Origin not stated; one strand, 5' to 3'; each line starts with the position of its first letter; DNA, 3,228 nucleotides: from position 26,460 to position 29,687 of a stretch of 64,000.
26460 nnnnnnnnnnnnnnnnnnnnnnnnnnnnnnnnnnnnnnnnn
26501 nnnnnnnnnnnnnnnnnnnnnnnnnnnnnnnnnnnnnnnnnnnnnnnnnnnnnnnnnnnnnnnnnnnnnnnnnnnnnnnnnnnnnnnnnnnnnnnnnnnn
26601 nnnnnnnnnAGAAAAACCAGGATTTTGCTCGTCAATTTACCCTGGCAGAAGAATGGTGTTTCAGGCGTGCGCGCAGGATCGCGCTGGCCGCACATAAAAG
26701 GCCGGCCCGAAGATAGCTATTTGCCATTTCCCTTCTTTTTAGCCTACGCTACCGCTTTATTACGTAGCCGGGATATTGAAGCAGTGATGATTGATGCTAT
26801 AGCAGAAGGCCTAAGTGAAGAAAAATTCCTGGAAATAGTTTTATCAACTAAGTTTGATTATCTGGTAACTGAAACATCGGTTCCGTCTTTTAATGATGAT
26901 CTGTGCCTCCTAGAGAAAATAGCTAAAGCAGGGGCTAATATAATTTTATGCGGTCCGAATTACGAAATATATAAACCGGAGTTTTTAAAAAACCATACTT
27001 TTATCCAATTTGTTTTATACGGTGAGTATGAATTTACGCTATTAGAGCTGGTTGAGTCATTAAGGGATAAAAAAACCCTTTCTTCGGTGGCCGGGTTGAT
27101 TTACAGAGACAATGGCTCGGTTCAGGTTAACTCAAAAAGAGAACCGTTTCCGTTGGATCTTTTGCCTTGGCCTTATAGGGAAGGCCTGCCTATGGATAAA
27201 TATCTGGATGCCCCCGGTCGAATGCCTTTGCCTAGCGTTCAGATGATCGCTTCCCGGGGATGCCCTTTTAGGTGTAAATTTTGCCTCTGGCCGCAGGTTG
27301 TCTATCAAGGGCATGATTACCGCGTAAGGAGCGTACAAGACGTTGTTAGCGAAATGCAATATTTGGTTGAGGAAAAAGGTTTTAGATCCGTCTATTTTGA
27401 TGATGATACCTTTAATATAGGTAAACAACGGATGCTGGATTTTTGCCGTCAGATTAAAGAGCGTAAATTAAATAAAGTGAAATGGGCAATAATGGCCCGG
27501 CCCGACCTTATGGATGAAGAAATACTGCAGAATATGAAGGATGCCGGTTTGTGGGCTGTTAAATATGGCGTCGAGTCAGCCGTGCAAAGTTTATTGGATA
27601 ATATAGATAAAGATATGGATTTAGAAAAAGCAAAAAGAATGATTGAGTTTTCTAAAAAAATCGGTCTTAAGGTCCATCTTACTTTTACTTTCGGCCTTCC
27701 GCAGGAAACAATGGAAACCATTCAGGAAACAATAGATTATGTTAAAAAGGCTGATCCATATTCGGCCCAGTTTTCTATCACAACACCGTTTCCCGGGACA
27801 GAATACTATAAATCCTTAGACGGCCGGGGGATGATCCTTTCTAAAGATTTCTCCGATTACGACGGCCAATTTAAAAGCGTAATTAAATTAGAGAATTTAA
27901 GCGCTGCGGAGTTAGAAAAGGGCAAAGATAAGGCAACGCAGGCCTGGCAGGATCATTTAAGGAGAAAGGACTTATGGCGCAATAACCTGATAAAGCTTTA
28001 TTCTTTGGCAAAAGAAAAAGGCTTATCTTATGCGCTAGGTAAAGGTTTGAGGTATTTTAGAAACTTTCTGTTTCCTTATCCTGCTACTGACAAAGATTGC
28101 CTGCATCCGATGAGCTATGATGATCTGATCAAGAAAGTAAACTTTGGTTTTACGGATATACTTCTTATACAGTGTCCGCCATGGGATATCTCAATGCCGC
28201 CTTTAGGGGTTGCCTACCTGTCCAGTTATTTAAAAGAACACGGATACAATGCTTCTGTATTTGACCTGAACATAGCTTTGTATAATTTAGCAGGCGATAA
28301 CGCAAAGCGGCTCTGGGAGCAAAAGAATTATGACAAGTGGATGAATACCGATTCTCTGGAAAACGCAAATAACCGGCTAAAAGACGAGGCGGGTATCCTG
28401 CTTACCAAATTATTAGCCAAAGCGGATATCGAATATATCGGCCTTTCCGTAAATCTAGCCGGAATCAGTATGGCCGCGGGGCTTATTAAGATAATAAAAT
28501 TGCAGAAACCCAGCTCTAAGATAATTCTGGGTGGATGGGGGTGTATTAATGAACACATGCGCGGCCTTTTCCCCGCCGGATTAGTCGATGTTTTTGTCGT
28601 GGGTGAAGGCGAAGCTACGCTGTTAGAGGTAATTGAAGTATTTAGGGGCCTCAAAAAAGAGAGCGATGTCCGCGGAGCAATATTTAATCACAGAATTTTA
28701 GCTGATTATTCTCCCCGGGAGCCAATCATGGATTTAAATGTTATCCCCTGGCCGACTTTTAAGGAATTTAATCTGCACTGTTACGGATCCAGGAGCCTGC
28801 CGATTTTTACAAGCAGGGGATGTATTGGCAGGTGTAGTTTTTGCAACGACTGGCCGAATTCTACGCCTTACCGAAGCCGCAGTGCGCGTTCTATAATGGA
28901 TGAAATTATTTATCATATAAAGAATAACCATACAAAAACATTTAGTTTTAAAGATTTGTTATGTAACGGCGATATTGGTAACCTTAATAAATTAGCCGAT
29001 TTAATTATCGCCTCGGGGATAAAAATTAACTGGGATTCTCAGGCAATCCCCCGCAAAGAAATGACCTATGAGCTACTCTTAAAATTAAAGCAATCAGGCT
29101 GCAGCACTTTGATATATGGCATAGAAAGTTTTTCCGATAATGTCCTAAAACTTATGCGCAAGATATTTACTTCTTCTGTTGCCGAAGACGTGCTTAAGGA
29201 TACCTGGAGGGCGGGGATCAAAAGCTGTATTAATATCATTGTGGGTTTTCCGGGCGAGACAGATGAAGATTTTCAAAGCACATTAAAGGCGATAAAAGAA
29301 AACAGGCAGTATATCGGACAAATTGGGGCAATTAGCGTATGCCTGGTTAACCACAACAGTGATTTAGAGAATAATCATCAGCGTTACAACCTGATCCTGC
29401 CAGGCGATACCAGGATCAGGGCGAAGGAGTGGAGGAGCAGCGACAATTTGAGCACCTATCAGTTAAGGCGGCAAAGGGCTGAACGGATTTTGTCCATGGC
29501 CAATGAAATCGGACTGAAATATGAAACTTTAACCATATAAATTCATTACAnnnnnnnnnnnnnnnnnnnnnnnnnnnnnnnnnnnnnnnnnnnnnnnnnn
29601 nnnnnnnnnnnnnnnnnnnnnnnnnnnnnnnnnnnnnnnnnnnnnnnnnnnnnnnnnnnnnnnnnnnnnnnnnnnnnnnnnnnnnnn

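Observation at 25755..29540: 1261-aa protein is a head-to-tail fusion of two complete B12-binding radical-SAM units, each with its own leader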

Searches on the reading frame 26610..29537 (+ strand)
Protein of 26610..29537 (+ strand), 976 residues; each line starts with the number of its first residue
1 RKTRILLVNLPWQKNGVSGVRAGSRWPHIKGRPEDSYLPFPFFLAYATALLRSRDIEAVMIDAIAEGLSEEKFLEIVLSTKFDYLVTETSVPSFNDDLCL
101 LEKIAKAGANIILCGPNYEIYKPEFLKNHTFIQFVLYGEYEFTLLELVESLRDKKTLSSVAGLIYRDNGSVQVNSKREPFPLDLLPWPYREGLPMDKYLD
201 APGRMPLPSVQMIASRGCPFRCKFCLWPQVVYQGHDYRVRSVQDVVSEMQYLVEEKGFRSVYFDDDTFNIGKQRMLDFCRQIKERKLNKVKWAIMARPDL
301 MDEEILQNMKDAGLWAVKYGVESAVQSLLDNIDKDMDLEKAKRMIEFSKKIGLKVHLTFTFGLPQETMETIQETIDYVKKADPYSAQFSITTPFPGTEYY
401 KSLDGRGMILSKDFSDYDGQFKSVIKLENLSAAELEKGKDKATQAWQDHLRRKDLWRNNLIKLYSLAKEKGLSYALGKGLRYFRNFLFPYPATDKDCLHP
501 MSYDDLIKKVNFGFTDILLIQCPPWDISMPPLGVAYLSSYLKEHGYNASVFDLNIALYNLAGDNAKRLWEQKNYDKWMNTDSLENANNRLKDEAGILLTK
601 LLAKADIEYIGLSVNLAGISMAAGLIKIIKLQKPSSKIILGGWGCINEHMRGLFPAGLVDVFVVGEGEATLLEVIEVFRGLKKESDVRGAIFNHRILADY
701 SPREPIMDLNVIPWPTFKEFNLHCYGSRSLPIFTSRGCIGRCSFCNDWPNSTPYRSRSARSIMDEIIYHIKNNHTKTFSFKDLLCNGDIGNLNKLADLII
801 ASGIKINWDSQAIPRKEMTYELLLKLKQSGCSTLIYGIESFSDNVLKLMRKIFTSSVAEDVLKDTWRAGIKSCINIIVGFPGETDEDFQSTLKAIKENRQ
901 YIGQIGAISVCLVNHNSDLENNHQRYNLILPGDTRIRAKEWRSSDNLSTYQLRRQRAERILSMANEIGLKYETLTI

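Call 59: predict_structure(alignment_id=A3)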
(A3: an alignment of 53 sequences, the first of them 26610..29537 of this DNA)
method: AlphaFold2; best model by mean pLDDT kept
length: 976 residues; sequences in the alignment: 53
mean_pLDDT: 88.9   pTM: 0.54
mean pLDDT of the five models: 88.9, 88.2, 87.8, 87.7, 87.3
residues with pLDDT >= 90: 636; 70-90: 264; 50-70: 60; < 50: 16
segments of 3 or more residues with pLDDT < 50: 487-499
pLDDT, mean of each block of 10 residues (from residue 1): 88 86 77 79 96 96 93 94 94 93 96 92 94 94 97 94 94 93 95 89 86 87 87 86 96 96 79 93 97 93 97 95 95 93 97 96 96 97 93 91 95 87 92 92 88 66 67 66 49 39 78 85 92 94 95 94 83 76 64 90 89 92 94 95 85 90 90 96 92 73 89 93 88 85 76 86 95 91 75 95 92 93 97 95 96 96 97 96 95 97 94 87 93 82 87 95 90 83
secondary structure, 60 per line:
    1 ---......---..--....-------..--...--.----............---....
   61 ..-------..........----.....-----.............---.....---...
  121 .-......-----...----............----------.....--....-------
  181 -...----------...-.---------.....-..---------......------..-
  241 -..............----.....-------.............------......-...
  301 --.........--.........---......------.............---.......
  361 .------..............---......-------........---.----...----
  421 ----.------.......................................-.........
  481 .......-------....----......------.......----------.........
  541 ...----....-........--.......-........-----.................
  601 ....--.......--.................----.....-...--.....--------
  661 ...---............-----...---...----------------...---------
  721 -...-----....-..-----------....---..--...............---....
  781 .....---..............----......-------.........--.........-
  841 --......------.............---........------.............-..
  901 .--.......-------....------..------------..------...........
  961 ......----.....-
elements in order (helices of 4 or more, strands of 3 or more residues): E4-9 E17-20 H42-53 E57-62 H70-79 E84-88 H94-106 E110-114 H118-121 H123-128 E134-136 H141-152 E163-167 E170-173 E209-213 H226-231 H242-255 E260-264 H272-284 E291-296 H303-311 E314-322 H326-331 H338-350 E354-361 H368-381 E385-390 H398-405 H432-470 H472-487 H495-498 H503-508 E515-521 H532-543 E548-551 H553-560 H563-569 H571-578 H584-604 E607-613 H616-632 E637-641 H648-652 E661-663 H667-678 E690-692 E730-733 H748-751 H759-773 E777-785 H789-802 E807-812 H820-828 E831-839 H843-848 H855-867 E871-878 H885-897 E904-910 H918-921 H950-966 E971-975

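Call 63: fold_search(model_id=the predicted structure, library=pdb)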
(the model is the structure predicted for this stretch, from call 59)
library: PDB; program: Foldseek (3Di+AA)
matches with E <= 10: 1818; with E <= 0.001: 126
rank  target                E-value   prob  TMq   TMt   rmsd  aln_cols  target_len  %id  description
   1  6fd2_A                6.9e-25  1.00  0.40  0.81   4.5       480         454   21  Radical SAM 1,2-diol dehydratase AprD4 in complex with its substrate paromamine (released 2018-01-17)
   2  6fd2_B                9.1e-25  1.00  0.38  0.78   4.6       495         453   21  Radical SAM 1,2-diol dehydratase AprD4 in complex with its substrate paromamine (released 2018-01-17)
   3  6wtf_A                2.0e-20  1.00  0.34  0.59   4.3       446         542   19  Structure of radical S-adenosylmethionine methyltransferase, TsrM, from Kitasatospora setae with tryptophan substrate  (released 2020-12-23)
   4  6wte_A                2.9e-20  1.00  0.33  0.55   7.3       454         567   18  Structure of radical S-adenosylmethionine methyltransferase, TsrM, from Kitasatospora setae with cobalamin and [4Fe-4S (released 2020-12-23)
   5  6wte_B                1.5e-19  1.00  0.34  0.60   4.8       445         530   20  Structure of radical S-adenosylmethionine methyltransferase, TsrM, from Kitasatospora setae with cobalamin and [4Fe-4S (released 2020-12-23)
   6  6wtf_B                1.7e-19  1.00  0.36  0.62   5.4       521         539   17  Structure of radical S-adenosylmethionine methyltransferase, TsrM, from Kitasatospora setae with tryptophan substrate  (released 2020-12-23)
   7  5ul4                  1.5e-18  1.00  0.35  0.45   9.0       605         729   15  Structure of Cobalamin-dependent S-adenosylmethionine radical enzyme OxsB with aqua-cobalamin and S-adenosylmethionine b (released 2017-04-19)
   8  9n1c                  6.3e-18  1.00  0.34  0.50   5.5       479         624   18  Crystal structure of CysS from Corallococcus sp. CA054B with 5'-deoxyadenosine, methionine, and pantetheinylated 3-ethox (released 2026-01-28)
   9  9n1d                  7.5e-18  1.00  0.33  0.49   5.0       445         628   19  Crystal structure of CysS from Corallococcus sp. CA054B with 5'-deoxyadenosine and methionine bound (released 2026-01-28)
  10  5ul3                  7.5e-18  1.00  0.34  0.44   8.3       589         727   16  Structure of Cobalamin-dependent S-adenosylmethionine radical enzyme OxsB with aqua-cobalamin bound (released 2017-04-19)
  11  9n1b                  1.2e-17  1.00  0.36  0.54  16.3       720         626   15  Crystal structure of CysS from Corallococcus sp. CA054B with 5'-deoxyadenosine, methionine, and pantetheinylated 3-metho (released 2026-01-28)
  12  9ccb                  1.4e-17  1.00  0.30  0.66   5.1       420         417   17  X-ray crystal structure of methyl-coenzyme M reductase glutamine methylase (MgmA) from Methanothermobacter marburgensis  (released 2025-01-01)
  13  5ul2                  8.6e-17  1.00  0.33  0.44   8.9       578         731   17  Structure of Apo, SeMet-labeled Cobalamin-dependent S-adenosylmethionine radical enzyme OxsB (released 2017-04-19)
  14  7kdy_A                1.7e-16  1.00  0.34  0.49   8.5       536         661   14  Crystal structure of Streptomyces tokunonesis TokK with hydroxycobalamin, 5'-deoxyadenosine, methionine, and (2R)-pant (released 2022-01-12)
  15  7kdx_B                2.2e-16  1.00  0.36  0.51   7.9       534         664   15  Crystal structure of Streptomyces tokunonesis TokK with hydroxycobalamin, 5'-deoxyadenosine, and methionine (released 2022-01-12)
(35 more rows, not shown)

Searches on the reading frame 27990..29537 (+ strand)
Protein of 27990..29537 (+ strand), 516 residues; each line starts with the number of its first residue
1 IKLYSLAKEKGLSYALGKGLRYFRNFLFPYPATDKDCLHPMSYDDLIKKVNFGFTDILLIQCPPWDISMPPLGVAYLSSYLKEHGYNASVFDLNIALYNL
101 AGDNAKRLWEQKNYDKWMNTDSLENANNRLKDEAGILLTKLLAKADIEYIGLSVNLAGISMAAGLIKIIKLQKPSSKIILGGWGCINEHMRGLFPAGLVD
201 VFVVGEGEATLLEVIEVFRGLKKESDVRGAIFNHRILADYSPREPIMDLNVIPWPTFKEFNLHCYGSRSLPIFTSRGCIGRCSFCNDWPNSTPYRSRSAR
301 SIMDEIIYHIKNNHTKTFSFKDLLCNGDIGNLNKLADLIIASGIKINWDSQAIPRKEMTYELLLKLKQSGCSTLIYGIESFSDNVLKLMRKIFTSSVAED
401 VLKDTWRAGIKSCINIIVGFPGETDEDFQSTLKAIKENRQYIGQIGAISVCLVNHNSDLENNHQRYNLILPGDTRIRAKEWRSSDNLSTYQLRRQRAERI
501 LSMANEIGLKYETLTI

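Call 8: search_protein_families(library=pfam, proteins=[window:27990-29537:+], max_evalue=0.01)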
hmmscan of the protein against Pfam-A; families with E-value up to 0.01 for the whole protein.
window:27990-29537:+ (516 aa): 4 families
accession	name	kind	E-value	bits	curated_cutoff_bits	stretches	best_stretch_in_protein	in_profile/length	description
PF04055.27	Radical_SAM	-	1.2e-18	68.3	29.5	1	273-434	2-165/166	Radical SAM superfamily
PF02310.24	B12-binding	-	1.3e-06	28.7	32.1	1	143-214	48-120/121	B12 binding domain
PF19864.5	Radical_SAM_N2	-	0.00086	19.2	29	1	178-231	89-138/151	Radical SAM proteins, N-terminal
PF15743.10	SPATA1_C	-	0.0038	17.6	27.8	1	103-146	36-79/150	Spermatogenesis-associated C-terminus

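Call 15: search_solved_structures(query=window:27990-29537:+, max_evalue=0.01)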
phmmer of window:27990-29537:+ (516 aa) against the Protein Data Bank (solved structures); distinct sequences matched with E-value up to 0.01: 4.
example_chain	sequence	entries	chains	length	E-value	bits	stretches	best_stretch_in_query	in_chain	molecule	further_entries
9n1b_A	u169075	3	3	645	5.6e-11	45.1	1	165-434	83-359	Radical SAM protein | Radical SAM enzyme CysS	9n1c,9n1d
9ccb_A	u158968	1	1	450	9.3e-08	34.5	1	199-436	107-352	Radical SAM core domain-containing protein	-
2qgq_A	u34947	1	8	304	0.00012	24.3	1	275-441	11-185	Protein TM_1862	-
4jc0_A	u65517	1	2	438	0.00026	23.1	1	274-441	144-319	Ribosomal protein S12 methylthiotransferase RimO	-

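Call 64: search_protein_families(library=ncbifam, proteins=[window:28125-29537:+], max_evalue=0.001)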
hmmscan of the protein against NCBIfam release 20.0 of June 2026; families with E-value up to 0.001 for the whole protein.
window:28125-29537:+ (471 aa): 28 families (the best 25 are shown)
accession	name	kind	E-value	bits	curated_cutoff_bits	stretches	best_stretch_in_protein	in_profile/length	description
TIGR03975.1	rSAM_ocin_1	subfamily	1.6e-31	109.5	281.85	1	97-391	124-428/606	RiPP maturation radical SAM C-methyltransferase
TIGR04479.1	bcpD_PhpK_rSAM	subfamily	2.8e-27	95.3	600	1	93-395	102-411/504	PhpK family radical SAM P-methyltransferase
TIGR04072.2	rSAM_ladder_B12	equivalog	1.6e-22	79.8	360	1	118-397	87-353/443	lipid biosynthesis B12-binding/radical SAM protein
TIGR03471.1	HpnJ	equivalog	1.9e-22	79.8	577.6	1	101-392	68-364/472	hopanoid biosynthesis associated radical SAM protein HpnJ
TIGR02026.1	BchE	equivalog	4e-22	78.7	481.35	1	111-390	73-362/497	magnesium-protoporphyrin IX monomethyl ester anaerobic oxidative cyclase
TIGR04014.1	B12_SAM_MJ_0865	equivalog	1.3e-20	73.6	360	1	126-392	64-335/434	methyl-coenzyme M reductase glutamine C-methyltransferase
TIGR04013.1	B12_SAM_MJ_1487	hypoth_equivalog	5.8e-20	71.5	251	2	327-399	267-339/382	TIGR04013 family B12-binding domain/radical SAM domain-containing protein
NF050148.1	rSAM_ApyD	equivalog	8.9e-17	60.7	750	1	116-390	89-363/645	RiPP biosynthesis radical SAM protein ApyD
TIGR04385.1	B12_rSAM_cofa1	equivalog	3.9e-14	52.7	450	1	124-390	93-361/438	B12 lower ligand biosynthesis radical SAM protein BzaD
NF033712.0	B12_rSAM_KedN5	subfamily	4e-13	48.4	700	1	91-424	52-397/624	KedN5 family methylcobalamin-dependent radical SAM C-methyltransferase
NF038361.1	rSAM_Sden_1168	equivalog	6e-13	48.2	575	1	24-388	83-446/560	Sden_1168 family B12-binding radical SAM P-methyltransferase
TIGR00089.1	TIGR00089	subfamily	1.8e-12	46.8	251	1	227-393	143-318/429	MiaB/RimO family radical SAM methylthiotransferase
TIGR01579.1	MiaB-like-C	equivalog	2.3e-11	43.6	357.05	1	120-392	55-317/416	tRNA (N(6)-L-threonylcarbamoyladenosine(37)-C(2))-methylthiotransferase MtaB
TIGR03960.1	rSAM_fuse_unch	hypoth_equivalog_domain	1.5e-10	40.2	462.3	1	230-387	259-418/605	TIGR03960 family B12-binding radical SAM protein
TIGR01578.1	MiaB-like-B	hypoth_equivalog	2.4e-10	39.8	314.7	1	333-395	250-314/421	tRNA (N(6)-L-threonylcarbamoyladenosine(37)-C(2))-methylthiotransferase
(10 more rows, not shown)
